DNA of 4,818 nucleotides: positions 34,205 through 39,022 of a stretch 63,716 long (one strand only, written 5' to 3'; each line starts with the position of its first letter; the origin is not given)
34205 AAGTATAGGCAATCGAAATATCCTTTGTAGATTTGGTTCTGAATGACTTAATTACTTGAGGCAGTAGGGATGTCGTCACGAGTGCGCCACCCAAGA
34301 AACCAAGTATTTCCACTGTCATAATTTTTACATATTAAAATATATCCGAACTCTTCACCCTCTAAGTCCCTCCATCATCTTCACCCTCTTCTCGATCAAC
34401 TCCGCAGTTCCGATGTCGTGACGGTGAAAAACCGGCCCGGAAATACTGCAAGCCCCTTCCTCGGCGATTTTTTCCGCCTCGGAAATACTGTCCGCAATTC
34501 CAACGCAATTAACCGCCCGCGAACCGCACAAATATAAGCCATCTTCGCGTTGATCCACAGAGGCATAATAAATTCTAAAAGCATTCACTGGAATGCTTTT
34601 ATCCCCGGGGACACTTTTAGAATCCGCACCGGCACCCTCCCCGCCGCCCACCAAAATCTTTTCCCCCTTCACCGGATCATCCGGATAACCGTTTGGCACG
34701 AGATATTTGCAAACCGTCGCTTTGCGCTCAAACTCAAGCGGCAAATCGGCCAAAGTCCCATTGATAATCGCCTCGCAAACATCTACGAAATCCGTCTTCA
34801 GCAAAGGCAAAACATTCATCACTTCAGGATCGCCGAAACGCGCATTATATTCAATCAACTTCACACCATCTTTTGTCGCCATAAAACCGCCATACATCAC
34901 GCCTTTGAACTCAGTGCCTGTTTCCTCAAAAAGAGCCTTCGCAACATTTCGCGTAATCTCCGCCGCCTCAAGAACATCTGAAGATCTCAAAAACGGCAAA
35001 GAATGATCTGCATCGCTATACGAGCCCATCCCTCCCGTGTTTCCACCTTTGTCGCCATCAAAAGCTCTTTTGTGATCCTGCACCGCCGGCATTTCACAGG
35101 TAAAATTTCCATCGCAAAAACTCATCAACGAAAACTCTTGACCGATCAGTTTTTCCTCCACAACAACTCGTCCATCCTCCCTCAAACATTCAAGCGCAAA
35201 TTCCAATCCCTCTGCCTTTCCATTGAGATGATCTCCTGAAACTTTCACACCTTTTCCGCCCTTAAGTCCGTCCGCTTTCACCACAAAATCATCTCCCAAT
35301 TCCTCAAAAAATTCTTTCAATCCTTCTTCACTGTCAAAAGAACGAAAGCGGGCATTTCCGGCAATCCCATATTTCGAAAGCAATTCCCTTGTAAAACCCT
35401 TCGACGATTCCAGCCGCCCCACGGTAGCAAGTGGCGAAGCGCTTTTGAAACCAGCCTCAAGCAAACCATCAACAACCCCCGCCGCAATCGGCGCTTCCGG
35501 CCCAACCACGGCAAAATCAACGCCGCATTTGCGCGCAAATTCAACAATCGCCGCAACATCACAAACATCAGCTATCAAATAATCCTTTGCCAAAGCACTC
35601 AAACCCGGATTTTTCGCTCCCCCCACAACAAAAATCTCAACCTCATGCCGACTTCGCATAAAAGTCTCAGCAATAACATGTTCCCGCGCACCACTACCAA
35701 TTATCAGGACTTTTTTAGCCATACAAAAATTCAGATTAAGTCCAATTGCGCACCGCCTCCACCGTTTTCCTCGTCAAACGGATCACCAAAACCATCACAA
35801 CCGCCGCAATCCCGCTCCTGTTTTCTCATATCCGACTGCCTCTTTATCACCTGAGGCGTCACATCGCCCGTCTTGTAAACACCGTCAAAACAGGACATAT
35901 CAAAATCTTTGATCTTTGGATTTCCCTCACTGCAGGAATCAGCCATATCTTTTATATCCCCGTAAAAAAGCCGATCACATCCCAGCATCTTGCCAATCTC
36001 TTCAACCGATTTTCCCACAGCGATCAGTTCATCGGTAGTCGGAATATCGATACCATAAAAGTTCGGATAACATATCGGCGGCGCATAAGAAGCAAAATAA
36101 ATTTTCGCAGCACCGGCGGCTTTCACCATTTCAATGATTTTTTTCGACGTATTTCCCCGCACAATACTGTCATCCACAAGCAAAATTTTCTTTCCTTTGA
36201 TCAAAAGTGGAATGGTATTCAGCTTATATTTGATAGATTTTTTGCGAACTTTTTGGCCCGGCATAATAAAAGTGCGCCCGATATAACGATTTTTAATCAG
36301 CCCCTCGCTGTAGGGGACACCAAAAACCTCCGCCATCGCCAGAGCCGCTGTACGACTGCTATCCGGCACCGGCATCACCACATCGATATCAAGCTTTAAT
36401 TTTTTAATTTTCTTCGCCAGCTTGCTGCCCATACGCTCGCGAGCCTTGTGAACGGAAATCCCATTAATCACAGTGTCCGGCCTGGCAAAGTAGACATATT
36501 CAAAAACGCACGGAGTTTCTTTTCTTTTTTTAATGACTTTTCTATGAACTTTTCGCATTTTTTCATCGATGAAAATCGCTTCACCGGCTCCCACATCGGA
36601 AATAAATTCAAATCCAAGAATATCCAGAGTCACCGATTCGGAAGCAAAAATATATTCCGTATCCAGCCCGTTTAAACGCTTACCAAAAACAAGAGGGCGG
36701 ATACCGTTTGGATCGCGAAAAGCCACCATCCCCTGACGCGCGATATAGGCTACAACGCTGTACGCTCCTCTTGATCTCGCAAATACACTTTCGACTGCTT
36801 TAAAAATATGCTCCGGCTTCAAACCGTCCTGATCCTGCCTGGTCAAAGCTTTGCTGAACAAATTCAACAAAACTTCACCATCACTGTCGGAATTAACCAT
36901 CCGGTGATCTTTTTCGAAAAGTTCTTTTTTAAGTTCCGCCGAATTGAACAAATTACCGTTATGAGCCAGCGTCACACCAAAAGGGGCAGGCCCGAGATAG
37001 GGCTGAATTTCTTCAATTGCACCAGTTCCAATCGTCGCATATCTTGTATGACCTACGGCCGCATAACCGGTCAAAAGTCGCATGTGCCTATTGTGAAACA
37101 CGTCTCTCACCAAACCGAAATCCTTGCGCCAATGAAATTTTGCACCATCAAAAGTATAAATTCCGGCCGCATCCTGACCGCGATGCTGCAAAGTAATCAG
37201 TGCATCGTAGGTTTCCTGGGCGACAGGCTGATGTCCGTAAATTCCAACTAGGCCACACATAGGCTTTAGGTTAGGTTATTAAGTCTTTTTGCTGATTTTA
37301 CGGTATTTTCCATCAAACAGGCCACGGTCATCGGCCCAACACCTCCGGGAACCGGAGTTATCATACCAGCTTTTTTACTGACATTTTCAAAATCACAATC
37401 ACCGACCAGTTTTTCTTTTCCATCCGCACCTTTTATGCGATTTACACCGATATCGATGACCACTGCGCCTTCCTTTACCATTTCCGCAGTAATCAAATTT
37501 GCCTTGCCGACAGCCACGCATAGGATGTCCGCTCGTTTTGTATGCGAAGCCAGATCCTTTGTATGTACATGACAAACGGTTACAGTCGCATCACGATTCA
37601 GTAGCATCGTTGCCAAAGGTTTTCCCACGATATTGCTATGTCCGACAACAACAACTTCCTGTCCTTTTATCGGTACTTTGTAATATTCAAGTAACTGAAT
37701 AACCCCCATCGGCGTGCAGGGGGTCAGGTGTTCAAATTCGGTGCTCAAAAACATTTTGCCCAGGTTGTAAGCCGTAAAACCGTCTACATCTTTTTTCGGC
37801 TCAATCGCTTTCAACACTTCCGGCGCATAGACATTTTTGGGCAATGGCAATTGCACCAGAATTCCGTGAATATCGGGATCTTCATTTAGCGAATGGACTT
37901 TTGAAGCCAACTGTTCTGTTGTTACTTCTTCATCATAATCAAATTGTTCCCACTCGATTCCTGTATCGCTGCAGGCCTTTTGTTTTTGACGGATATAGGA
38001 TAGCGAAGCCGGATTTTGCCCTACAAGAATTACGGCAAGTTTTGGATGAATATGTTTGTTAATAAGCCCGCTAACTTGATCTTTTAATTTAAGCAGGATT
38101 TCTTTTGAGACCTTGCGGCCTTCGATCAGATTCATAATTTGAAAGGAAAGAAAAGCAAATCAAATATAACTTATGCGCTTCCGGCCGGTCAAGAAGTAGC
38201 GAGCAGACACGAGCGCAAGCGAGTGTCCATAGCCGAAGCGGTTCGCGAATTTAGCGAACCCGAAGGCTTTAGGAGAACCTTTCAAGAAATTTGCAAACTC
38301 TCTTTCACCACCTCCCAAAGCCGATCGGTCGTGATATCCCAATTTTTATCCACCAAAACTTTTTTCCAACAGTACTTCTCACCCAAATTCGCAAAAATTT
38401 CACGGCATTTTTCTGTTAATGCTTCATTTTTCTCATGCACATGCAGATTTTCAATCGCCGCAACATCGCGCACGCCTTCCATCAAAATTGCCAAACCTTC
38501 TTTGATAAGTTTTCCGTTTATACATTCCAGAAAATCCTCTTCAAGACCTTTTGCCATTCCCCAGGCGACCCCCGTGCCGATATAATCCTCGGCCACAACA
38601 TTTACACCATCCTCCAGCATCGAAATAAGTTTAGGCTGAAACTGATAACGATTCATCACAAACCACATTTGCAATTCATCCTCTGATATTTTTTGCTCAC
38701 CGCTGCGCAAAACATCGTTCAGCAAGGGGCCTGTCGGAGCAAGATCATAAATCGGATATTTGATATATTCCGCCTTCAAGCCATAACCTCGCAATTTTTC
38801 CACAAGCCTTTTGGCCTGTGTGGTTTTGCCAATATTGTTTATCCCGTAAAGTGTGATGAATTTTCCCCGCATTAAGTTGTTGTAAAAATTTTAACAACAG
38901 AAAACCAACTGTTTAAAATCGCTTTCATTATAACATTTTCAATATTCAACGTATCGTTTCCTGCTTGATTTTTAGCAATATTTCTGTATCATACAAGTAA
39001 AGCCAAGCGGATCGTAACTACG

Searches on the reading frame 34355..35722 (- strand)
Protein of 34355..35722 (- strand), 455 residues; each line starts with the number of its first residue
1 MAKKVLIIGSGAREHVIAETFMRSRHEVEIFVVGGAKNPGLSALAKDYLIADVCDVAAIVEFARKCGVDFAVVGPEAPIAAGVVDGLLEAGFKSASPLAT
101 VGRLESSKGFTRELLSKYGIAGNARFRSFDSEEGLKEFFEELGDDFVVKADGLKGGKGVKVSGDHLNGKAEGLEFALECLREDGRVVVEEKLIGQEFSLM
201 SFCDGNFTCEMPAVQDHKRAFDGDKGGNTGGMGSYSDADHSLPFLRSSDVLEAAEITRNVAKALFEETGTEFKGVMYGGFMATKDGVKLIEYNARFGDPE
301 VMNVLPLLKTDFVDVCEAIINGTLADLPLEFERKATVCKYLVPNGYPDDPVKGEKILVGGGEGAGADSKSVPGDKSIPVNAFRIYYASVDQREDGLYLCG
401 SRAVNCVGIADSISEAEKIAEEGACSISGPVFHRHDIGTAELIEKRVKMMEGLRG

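Call 10: search_protein_families(library=pfam, proteins=[window:34355-35722:-], max_evalue=0.001)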
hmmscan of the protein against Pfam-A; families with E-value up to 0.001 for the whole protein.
window:34355-35722:- (455 aa): 3 families
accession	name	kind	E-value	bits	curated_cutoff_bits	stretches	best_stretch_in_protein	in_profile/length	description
PF01071.24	GARS_A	-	4.9e-51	173.8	27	1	106-300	1-193/194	Phosphoribosylglycinamide synthetase, ATP-grasp (A) domain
PF02844.21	GARS_N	-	2.9e-21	76.5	29.5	1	4-105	2-100/100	Phosphoribosylglycinamide synthetase, N domain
PF02843.22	GARS_C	-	5.3e-13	49.6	34.8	1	336-439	1-91/92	Phosphoribosylglycinamide synthetase, C domain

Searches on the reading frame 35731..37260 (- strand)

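Call 10: search_protein_families(library=pfam, proteins=[window:35731-37260:-], max_evalue=0.001)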
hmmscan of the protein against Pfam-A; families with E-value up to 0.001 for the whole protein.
window:35731-37260:- (509 aa): 3 families
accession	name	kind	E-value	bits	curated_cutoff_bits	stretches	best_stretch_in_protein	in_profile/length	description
PF13522.11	GATase_6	-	1.5e-15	57.9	27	1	62-208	7-130/130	Glutamine amidotransferase domain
PF13537.11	GATase_7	-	2.2e-13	50.8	25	1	83-212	11-121/123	Glutamine amidotransferase domain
PF00156.33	Pribosyltran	-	6.6e-10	39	26.3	1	274-390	11-121/158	Phosphoribosyl transferase domain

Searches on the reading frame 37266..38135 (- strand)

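Call 10: search_protein_families(library=pfam, proteins=[window:37266-38135:-], max_evalue=0.001)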
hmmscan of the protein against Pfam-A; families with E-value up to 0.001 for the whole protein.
window:37266-38135:- (289 aa): 2 families
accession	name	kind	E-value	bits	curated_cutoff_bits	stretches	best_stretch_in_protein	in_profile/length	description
PF02882.25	THF_DHG_CYH_C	-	7.2e-70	233.9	27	1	122-284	2-158/160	Tetrahydrofolate dehydrogenase/cyclohydrolase, NAD(P)-binding domain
PF00763.28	THF_DHG_CYH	-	3.9e-37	127.5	32.8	1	4-118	1-115/115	Tetrahydrofolate dehydrogenase/cyclohydrolase, catalytic domain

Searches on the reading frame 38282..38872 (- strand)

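Call 11: search_protein_families(library=pfam, proteins=[window:38282-38872:-], max_evalue=0.001)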
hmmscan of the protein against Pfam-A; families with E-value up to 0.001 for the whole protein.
window:38282-38872:- (196 aa): 1 family
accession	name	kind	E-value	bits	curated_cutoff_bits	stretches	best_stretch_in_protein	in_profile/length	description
PF02223.23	Thymidylate_kin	-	1.2e-12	48.3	27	1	10-167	3-159/185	Thymidylate kinase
